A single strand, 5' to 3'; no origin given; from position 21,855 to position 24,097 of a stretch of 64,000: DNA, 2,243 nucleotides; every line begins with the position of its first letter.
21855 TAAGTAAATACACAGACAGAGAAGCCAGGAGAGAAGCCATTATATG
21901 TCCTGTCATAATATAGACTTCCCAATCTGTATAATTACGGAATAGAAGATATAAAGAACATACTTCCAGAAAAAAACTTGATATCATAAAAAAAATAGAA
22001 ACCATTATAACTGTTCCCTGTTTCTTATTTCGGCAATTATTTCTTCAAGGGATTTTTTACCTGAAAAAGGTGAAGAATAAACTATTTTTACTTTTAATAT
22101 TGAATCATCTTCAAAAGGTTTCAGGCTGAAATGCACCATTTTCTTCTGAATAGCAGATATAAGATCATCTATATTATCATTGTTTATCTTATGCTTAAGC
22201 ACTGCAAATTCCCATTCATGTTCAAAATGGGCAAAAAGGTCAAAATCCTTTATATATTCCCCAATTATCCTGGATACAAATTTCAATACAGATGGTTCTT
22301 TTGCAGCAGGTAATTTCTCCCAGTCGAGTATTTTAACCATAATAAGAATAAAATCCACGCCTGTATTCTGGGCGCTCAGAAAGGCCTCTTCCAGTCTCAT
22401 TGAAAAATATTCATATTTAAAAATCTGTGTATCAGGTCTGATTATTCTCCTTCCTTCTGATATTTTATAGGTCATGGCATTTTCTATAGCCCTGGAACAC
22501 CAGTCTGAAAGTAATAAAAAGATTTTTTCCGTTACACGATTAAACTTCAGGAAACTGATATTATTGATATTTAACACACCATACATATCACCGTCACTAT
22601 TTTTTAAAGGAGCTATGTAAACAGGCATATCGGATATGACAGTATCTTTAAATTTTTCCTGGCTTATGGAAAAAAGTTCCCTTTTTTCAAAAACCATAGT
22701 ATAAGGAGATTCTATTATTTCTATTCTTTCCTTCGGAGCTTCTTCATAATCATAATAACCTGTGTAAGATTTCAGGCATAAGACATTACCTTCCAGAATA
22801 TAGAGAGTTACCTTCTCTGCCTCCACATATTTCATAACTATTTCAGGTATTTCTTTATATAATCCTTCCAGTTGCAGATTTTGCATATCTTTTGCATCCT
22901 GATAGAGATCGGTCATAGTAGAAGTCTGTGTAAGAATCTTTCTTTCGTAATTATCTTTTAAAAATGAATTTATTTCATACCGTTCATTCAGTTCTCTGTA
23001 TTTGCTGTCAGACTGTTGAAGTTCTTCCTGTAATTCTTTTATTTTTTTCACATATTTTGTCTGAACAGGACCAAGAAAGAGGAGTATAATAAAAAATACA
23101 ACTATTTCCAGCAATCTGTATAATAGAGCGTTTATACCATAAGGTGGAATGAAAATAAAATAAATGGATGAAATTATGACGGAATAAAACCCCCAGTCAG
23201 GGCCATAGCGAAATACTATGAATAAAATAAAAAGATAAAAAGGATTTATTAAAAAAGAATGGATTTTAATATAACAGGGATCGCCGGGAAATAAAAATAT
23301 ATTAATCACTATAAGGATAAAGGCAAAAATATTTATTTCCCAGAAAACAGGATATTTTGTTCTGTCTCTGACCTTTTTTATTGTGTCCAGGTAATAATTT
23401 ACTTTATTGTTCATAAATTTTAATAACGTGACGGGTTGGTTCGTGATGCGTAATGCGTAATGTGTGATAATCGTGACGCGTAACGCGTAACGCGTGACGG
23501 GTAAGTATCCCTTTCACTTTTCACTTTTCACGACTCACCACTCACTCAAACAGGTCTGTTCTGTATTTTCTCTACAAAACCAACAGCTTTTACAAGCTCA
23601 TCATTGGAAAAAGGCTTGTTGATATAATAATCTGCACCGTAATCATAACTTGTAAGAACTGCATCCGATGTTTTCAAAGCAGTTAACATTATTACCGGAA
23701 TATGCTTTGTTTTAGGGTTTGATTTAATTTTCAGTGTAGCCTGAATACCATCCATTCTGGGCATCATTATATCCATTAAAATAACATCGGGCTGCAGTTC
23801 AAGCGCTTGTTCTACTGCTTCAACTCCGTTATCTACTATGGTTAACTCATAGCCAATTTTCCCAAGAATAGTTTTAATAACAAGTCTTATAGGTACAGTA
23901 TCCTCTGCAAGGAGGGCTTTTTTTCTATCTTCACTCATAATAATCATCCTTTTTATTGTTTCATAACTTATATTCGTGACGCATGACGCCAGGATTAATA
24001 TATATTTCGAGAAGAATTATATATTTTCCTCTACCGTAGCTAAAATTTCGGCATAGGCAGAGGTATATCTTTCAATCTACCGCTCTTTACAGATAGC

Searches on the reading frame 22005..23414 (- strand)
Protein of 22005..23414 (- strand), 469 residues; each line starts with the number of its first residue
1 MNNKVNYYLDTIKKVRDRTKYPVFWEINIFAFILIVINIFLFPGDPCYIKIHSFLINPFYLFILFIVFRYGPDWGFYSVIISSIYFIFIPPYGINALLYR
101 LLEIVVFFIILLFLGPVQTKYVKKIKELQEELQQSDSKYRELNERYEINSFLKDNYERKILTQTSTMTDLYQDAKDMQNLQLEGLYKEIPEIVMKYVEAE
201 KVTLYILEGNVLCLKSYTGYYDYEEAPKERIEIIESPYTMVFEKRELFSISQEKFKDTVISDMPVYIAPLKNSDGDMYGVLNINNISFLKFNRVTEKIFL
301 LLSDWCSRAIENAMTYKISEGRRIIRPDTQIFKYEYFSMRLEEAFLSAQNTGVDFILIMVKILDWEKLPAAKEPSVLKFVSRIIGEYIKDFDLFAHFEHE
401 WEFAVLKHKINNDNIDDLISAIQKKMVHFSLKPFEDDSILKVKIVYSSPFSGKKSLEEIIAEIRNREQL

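Call 6: search_protein_families(library=pfam, proteins=[window:22005-23414:-])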
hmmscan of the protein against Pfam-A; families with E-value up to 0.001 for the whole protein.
window:22005-23414:- (469 aa): 2 families
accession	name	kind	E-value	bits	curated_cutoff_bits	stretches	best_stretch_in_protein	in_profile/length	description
PF13492.12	GAF_3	-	1.5e-05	25.8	27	1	184-312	4-129/129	GAF domain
PF03938.19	OmpH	-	0.00064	20.4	32.4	0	117-208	20-118/141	Outer membrane protein (OmpH-like)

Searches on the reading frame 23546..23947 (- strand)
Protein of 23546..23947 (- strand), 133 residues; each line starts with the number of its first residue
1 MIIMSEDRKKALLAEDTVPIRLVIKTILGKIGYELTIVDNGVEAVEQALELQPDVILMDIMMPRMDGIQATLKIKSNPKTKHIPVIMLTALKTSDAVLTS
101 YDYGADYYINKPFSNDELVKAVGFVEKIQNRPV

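Call 6: search_protein_families(library=pfam, proteins=[window:23546-23947:-])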
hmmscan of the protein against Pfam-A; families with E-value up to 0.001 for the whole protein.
window:23546-23947:- (133 aa): 2 families
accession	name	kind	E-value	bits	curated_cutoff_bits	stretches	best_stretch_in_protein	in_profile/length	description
PF00072.30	Response_reg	-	3.8e-27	95.1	30.2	1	12-122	2-110/111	Response regulator receiver domain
PF02310.24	B12-binding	-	0.0006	20.1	32.1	1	23-87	19-86/121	B12 binding domain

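Call 41: find_encoding_contigs(protein=window:23546-23947:-, flank=1500, max_places=10)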
Protein window:23546-23947:- (133 aa): no gene with exactly this product is on record in the collection.
